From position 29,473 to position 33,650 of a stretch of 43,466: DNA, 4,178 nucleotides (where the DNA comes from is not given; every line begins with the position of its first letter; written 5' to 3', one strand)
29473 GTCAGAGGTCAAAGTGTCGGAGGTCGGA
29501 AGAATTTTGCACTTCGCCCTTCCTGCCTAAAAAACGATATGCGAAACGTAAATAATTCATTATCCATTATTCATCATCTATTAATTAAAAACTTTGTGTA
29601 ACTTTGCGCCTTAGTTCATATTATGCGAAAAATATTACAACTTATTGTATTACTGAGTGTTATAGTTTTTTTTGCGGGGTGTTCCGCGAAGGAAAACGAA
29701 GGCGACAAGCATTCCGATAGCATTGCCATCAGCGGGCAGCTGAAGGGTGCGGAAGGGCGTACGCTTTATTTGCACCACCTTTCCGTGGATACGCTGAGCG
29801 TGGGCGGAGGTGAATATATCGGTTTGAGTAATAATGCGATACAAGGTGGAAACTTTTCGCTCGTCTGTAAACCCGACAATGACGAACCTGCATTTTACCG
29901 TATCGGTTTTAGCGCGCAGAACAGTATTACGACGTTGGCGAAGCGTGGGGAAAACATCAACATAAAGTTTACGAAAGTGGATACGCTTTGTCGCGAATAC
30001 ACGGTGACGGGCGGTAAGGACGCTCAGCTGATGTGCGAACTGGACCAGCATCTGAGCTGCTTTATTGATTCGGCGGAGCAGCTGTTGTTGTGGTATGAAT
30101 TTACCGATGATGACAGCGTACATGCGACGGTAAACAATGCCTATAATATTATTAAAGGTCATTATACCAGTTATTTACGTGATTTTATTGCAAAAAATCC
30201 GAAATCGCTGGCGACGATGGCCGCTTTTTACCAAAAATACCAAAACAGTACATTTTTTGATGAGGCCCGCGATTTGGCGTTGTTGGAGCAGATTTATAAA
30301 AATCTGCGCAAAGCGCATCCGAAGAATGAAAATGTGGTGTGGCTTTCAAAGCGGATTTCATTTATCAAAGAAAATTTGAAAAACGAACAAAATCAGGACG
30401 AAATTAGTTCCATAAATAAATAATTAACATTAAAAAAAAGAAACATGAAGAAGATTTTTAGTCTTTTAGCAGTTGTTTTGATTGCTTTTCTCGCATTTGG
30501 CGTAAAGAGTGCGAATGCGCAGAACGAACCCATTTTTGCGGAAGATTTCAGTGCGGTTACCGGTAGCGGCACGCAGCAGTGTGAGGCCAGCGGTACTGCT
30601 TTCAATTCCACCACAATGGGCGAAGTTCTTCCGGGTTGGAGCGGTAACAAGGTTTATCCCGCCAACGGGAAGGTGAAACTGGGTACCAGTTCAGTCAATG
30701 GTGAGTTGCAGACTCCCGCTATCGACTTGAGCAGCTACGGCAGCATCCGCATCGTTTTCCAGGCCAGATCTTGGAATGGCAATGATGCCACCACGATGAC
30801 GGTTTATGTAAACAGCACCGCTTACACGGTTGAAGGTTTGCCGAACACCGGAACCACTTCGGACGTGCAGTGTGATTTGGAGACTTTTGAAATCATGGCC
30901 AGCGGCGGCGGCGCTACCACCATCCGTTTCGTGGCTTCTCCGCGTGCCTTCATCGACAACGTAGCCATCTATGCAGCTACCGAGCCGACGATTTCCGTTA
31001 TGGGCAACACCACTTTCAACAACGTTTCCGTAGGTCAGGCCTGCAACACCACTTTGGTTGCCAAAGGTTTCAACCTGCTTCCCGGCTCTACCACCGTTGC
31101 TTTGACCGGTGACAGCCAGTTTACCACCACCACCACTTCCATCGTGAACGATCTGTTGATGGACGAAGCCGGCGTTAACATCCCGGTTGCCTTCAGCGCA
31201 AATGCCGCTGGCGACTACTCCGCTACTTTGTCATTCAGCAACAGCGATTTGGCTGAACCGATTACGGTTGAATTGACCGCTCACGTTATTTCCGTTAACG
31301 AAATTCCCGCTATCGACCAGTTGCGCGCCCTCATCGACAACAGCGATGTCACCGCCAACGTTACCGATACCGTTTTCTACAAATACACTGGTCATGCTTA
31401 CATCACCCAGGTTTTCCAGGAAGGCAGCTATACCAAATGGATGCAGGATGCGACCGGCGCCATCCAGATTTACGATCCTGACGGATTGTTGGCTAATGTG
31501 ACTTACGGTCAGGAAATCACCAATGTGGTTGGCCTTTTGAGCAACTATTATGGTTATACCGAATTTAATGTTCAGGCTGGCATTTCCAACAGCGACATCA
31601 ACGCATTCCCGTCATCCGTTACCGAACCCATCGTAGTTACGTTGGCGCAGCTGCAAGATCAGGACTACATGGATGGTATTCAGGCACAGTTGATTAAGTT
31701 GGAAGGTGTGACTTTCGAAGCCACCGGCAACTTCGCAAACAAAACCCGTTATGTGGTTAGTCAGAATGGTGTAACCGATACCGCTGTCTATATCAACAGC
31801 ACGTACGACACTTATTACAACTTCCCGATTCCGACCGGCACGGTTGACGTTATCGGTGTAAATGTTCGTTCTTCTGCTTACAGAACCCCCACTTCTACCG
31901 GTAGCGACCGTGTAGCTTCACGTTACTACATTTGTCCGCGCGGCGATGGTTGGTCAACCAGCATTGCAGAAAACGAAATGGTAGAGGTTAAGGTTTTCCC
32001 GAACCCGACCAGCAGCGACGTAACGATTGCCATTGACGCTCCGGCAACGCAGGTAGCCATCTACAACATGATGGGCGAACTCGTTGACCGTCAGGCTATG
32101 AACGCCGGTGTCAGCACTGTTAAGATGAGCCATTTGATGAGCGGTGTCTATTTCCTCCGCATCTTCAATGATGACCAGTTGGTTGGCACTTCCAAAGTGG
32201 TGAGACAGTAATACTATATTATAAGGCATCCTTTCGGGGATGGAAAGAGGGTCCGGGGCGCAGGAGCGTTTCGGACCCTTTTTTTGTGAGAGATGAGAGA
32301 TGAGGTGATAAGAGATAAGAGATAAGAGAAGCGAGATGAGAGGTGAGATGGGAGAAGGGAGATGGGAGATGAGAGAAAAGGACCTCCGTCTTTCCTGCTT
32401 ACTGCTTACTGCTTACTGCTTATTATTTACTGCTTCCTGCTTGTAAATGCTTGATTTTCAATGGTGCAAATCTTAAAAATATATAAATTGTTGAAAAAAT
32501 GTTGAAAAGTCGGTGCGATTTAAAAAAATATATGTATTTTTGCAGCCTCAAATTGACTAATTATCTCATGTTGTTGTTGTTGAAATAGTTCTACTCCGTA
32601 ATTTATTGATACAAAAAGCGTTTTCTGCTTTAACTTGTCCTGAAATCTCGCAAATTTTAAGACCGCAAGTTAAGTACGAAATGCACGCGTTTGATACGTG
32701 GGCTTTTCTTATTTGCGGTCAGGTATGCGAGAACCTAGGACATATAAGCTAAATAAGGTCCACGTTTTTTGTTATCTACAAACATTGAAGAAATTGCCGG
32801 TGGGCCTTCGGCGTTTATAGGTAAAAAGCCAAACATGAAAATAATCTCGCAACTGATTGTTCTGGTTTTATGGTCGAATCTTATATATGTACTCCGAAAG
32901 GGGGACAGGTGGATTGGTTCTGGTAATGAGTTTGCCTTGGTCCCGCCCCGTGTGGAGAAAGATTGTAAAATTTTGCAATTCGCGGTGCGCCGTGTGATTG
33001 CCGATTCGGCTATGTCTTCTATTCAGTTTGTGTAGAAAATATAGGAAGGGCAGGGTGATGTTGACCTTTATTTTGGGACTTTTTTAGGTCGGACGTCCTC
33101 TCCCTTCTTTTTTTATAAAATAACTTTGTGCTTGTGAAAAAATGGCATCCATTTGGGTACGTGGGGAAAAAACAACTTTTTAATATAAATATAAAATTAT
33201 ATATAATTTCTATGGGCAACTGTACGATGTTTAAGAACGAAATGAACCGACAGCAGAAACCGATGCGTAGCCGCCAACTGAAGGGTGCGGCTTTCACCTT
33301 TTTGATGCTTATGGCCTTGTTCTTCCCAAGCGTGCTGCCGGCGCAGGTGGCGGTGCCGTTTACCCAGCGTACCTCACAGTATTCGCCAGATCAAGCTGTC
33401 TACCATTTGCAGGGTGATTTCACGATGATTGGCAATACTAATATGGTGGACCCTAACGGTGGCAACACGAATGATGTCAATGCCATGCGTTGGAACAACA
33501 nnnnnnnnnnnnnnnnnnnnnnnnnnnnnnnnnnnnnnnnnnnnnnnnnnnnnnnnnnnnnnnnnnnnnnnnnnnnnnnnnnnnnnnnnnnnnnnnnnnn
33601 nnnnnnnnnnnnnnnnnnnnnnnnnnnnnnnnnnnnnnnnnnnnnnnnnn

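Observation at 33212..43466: The 10-kb gap in the ORF track is a single open-ended giant ORF (more than 3418 codons)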

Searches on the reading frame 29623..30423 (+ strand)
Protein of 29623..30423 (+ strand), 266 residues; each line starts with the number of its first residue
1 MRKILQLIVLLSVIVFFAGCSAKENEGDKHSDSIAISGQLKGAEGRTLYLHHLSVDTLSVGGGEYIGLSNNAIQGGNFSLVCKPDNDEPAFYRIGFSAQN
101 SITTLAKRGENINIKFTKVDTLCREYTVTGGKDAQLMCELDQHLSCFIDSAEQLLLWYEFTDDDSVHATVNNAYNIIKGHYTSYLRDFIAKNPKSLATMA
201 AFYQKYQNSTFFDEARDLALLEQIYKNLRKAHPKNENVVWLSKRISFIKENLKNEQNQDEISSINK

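Call 11: search_protein_families(library=pfam, proteins=[window:29623-30423:+], max_evalue=0.00001)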
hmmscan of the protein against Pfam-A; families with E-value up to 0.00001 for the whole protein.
window:29623-30423:+ (266 aa): 0 families

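Call 25: find_encoding_contigs(protein=window:29623-30423:+, flank=10000, max_places=10)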
Protein window:29623-30423:+ (266 aa): 8 contigs read that carry it; 8 places shown.
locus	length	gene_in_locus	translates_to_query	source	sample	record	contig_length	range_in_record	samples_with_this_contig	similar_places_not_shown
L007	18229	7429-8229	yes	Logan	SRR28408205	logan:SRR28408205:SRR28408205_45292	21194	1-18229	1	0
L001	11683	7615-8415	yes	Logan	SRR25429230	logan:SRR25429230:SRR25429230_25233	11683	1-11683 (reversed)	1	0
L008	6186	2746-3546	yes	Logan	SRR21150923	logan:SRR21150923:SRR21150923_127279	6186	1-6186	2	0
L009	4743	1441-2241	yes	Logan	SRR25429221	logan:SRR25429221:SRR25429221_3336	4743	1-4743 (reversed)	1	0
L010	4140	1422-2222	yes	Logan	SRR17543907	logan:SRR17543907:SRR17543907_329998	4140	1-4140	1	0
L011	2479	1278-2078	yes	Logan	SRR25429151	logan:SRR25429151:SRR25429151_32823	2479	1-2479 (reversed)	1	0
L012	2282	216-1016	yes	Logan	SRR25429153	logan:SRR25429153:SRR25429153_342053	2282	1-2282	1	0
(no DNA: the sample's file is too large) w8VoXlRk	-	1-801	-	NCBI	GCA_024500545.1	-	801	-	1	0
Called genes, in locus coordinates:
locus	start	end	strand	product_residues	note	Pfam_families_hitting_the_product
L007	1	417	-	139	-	?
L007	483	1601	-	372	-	PF05728:UPF0227 (weak), PF06941:NT5C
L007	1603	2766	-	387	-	PF00326:Peptidase_S9 (faint), PF00756:Esterase (faint), PF00561:Abhydrolase_1 (weak), PF02230:Abhydrolase_2, PF18962:Por_Secre_tail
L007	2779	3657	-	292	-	PF14771:DUF4476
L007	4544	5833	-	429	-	PF13183:Fer4_8, PF02754:CCG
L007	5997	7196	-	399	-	PF00155:Aminotran_1_2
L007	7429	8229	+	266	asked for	-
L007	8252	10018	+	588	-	PF18962:Por_Secre_tail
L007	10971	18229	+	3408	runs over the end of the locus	?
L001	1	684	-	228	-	?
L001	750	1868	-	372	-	PF05728:UPF0227 (weak), PF06941:NT5C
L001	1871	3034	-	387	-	PF00326:Peptidase_S9 (faint), PF00756:Esterase (faint), PF00561:Abhydrolase_1 (weak), PF02230:Abhydrolase_2, PF18962:Por_Secre_tail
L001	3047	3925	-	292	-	PF14771:DUF4476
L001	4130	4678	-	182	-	-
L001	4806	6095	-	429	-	PF13183:Fer4_8, PF02754:CCG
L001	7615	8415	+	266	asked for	-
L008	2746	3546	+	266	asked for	-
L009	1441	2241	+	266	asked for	-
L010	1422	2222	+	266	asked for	-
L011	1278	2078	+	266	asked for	-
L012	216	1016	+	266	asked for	-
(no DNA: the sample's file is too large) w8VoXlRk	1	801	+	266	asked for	?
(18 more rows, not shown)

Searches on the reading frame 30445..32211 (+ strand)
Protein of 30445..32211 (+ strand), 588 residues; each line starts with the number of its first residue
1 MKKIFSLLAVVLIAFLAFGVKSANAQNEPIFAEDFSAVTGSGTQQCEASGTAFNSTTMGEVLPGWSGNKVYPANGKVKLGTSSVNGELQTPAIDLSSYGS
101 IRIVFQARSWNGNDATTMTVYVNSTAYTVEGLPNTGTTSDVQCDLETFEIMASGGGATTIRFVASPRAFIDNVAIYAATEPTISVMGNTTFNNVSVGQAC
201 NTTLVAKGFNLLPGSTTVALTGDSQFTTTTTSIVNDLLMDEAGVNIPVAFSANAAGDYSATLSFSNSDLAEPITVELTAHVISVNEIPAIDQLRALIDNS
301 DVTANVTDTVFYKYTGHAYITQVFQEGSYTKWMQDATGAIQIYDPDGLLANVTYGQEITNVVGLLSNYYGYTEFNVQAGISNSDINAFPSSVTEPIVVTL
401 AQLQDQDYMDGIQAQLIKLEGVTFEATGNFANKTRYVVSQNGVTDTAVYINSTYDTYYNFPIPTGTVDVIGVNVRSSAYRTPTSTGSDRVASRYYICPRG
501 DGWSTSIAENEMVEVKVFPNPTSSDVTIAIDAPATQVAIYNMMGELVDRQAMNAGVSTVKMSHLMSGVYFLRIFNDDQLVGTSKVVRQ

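Call 11: search_protein_families(library=pfam, proteins=[window:30445-32211:+], max_evalue=0.00001)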
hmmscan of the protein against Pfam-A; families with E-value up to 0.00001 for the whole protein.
window:30445-32211:+ (588 aa): 1 family
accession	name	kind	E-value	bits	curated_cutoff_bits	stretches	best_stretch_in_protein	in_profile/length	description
PF18962.6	Por_Secre_tail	-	2.7e-12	47.2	27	1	517-584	1-72/75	Secretion system C-terminal sorting domain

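Call 12: find_encoding_contigs(protein=window:30445-32211:+, flank=10000, max_places=6)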
Protein window:30445-32211:+ (588 aa): 6 contigs read that carry it; 6 places shown.
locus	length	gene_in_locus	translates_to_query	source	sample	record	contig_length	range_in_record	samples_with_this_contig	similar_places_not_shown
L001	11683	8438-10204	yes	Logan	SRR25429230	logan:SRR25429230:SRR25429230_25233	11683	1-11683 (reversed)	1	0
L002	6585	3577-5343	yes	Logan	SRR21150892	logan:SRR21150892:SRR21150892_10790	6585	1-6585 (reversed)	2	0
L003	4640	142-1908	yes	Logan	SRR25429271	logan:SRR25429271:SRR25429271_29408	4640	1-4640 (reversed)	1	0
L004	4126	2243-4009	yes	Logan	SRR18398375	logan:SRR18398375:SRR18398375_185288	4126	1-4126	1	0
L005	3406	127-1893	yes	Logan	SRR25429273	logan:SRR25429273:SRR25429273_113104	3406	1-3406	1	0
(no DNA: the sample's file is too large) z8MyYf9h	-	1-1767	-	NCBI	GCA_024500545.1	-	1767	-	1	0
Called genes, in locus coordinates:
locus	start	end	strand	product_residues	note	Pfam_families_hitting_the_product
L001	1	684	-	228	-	?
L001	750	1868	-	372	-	PF05728:UPF0227 (weak), PF06941:NT5C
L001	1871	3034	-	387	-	PF00326:Peptidase_S9 (faint), PF00756:Esterase (faint), PF00561:Abhydrolase_1 (weak), PF02230:Abhydrolase_2, PF18962:Por_Secre_tail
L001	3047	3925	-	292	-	PF14771:DUF4476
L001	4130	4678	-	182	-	-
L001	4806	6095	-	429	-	PF13183:Fer4_8, PF02754:CCG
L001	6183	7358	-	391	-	PF00155:Aminotran_1_2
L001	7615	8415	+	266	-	-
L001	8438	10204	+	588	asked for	PF18962:Por_Secre_tail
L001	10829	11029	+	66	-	-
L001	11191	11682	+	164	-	?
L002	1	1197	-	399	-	?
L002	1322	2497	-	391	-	PF00155:Aminotran_1_2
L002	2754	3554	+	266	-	-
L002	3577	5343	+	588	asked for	PF18962:Por_Secre_tail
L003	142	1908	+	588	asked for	PF18962:Por_Secre_tail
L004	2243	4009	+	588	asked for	PF18962:Por_Secre_tail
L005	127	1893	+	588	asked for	PF18962:Por_Secre_tail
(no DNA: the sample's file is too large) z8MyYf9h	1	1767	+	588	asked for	PF18962:Por_Secre_tail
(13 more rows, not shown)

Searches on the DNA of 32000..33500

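Call 29: search_rna_families(source=window, start=32000, end=33500, threshold=evalue, max_evalue=1)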
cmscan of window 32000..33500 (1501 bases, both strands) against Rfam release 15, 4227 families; matches with E-value up to 1: 1.
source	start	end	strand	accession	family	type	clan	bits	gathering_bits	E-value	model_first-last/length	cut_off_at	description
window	32108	32289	-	RF02091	DAOA-AS1_2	Gene; lncRNA;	-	20.4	43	0.047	1-205/205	no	DAOA antisense RNA 1 conserved region 2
